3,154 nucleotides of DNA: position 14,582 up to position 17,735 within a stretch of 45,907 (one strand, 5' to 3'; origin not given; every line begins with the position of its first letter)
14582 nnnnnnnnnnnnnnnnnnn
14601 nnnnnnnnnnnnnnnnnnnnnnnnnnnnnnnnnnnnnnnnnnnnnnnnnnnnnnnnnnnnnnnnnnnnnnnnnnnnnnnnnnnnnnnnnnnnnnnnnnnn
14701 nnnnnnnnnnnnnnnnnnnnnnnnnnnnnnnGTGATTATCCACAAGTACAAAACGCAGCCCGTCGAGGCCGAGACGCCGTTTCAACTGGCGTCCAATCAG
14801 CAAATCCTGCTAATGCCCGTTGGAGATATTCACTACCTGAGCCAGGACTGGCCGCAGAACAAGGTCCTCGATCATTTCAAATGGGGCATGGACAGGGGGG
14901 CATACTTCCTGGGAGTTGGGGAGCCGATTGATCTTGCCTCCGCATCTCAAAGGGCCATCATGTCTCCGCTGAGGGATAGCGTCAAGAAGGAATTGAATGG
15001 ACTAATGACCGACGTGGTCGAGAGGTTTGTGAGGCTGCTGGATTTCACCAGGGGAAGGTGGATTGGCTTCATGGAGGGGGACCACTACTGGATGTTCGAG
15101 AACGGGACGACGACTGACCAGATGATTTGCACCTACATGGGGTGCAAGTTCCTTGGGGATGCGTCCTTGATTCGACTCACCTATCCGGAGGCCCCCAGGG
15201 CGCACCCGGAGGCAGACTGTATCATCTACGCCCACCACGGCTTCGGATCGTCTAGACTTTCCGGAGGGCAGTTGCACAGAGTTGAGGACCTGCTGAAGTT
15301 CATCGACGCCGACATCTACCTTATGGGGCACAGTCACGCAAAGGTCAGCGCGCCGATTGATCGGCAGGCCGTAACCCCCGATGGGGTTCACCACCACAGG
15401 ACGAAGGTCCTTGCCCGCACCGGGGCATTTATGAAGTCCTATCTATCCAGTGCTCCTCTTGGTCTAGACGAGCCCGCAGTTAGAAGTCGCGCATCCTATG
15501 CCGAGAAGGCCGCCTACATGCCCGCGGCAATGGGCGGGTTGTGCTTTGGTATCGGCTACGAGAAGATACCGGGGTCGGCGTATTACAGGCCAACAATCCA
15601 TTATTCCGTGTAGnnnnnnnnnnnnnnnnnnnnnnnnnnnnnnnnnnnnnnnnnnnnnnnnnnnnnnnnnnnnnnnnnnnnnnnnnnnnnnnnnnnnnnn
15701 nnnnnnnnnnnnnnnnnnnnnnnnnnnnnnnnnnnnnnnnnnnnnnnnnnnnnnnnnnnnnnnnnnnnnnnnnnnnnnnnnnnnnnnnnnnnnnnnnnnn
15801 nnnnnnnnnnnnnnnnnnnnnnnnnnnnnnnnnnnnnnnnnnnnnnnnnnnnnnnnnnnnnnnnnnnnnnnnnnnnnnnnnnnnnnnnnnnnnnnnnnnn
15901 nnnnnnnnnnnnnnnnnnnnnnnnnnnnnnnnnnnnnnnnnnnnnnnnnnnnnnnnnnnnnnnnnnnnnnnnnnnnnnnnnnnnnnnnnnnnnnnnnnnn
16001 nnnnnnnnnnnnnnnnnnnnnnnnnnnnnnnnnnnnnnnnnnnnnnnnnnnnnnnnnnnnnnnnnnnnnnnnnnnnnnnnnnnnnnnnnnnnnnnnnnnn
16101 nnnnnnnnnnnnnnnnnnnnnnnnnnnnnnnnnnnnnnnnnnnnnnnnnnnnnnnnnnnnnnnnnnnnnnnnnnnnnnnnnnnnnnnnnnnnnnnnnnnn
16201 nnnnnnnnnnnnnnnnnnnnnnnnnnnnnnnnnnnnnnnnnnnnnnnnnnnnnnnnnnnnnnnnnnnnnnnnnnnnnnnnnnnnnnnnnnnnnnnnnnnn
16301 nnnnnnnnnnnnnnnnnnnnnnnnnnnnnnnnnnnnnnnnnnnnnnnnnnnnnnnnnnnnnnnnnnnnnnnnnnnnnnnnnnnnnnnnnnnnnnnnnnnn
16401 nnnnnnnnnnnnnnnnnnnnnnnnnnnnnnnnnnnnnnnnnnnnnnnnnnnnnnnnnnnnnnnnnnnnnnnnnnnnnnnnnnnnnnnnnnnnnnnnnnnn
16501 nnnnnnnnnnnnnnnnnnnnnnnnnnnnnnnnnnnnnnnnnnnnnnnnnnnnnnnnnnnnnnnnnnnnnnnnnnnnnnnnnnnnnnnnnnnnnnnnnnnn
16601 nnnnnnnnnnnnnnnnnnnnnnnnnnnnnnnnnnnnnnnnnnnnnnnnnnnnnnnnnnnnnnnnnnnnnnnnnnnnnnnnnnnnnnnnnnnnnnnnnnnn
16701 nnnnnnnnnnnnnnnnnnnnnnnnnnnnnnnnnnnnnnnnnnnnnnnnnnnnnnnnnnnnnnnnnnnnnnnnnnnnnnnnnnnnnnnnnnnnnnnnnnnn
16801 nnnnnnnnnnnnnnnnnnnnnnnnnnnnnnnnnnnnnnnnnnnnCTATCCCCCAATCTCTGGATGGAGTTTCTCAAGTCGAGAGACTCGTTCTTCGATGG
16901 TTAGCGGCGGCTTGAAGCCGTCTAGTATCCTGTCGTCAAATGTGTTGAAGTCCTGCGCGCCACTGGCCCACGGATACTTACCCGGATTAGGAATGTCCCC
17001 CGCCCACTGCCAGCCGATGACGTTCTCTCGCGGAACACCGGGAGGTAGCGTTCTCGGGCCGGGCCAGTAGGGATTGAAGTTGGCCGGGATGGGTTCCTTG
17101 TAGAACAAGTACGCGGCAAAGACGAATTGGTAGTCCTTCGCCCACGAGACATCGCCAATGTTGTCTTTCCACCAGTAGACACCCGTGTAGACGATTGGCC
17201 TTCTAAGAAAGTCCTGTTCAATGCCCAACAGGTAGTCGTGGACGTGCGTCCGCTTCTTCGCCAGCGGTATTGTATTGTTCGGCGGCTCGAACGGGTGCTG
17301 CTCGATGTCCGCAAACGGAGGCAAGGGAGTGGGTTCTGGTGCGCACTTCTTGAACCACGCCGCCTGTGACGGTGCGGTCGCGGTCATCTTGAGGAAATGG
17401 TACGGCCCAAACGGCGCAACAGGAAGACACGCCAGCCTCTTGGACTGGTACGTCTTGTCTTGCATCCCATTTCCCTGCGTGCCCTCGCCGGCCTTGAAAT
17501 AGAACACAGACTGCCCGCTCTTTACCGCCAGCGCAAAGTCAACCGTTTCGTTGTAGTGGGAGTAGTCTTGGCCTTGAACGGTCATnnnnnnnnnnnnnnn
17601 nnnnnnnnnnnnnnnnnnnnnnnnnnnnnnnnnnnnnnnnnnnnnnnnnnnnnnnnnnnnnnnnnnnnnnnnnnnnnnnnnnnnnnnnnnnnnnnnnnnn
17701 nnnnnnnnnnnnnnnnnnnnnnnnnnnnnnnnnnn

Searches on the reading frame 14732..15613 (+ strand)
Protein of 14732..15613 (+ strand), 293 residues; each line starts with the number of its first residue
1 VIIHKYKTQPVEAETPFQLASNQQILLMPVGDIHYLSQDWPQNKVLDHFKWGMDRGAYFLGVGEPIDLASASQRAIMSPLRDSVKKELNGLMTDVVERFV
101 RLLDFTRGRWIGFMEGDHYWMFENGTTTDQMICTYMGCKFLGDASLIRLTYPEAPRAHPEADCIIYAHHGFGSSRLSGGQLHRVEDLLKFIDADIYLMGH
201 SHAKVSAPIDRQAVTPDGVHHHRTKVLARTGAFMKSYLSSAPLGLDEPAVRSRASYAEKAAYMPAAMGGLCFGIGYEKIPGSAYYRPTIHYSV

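Call 12: search_protein_families(library=pfam, proteins=[window:14732-15613:+], max_evalue=0.01)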
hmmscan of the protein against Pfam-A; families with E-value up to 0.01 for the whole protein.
window:14732-15613:+ (293 aa): 0 families

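Call 13: search_protein_families(library=phrogs, proteins=[window:14732-15613:+], max_evalue=0.01)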
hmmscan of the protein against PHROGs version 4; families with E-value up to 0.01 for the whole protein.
window:14732-15613:+ (293 aa): 1 family
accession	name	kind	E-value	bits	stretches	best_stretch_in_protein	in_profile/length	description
phrog_7339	-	DNA, RNA and nucleotide metabolism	1.2e-08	35.7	1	16-210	21-202/263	DNA repair exonuclease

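Call 32: find_related_loci(query=window:14732-15610:+, collection=viral_contigs, flank=10000)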
Query window:14732-15610:+ (293 aa) in viral_contigs; peptide patterns used: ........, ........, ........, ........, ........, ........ (x = any residue, [..] = any of these).
77 stretches matched a pattern; 67 encode a relative of the query (tblastn E <= 1e-3); 67 distinct loci.
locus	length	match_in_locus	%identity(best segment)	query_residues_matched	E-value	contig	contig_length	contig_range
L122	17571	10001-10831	52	17-293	1e-102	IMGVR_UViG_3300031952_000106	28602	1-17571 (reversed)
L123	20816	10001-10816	34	11-272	3e-47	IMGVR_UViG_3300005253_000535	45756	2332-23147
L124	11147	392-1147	34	3-268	8e-47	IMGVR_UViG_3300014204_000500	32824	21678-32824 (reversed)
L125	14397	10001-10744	36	23-269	2e-46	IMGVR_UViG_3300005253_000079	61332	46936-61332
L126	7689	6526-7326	32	11-278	1e-43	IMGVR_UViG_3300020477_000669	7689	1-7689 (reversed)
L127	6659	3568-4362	32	11-275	1e-43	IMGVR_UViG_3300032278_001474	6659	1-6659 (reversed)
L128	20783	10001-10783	34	22-293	3e-43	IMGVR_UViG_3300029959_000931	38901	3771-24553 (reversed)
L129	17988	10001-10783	34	22-293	2e-42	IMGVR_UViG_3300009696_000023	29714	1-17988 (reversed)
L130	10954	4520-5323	34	11-278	3e-42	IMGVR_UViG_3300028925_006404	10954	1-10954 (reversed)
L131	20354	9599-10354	35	3-268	1e-39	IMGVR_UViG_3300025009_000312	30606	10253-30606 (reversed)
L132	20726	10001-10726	34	22-270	3e-39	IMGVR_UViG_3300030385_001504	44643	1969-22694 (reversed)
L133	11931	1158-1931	33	1-274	1e-38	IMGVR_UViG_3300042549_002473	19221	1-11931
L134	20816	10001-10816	33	6-286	1e-38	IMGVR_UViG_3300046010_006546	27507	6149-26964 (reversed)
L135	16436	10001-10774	33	1-274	4e-38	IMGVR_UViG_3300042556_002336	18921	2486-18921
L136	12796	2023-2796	33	1-274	8e-38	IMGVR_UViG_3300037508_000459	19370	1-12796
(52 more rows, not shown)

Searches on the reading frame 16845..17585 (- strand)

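Call 12: search_protein_families(library=pfam, proteins=[window:16845-17585:-], max_evalue=0.01)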
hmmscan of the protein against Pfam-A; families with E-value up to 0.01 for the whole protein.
window:16845-17585:- (246 aa): 1 family
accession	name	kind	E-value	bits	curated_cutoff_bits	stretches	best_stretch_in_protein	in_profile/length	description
PF01183.26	Glyco_hydro_25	-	1e-14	55.7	27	1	7-185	2-162/180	Glycosyl hydrolases family 25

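Call 13: search_protein_families(library=phrogs, proteins=[window:16845-17585:-], max_evalue=0.01)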
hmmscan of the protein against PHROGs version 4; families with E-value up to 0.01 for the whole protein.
window:16845-17585:- (246 aa): 4 families
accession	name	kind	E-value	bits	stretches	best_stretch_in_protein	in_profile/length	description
phrog_6219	-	lysis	4.7e-10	40.5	1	7-226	6-196/326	endolysin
phrog_6745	-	lysis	6.5e-08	32.8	1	2-108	3-104/396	endolysin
phrog_291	-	lysis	1e-07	32.1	1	1-176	111-281/509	endolysin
phrog_3084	-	lysis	0.0035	17.4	1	2-157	158-302/468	endolysin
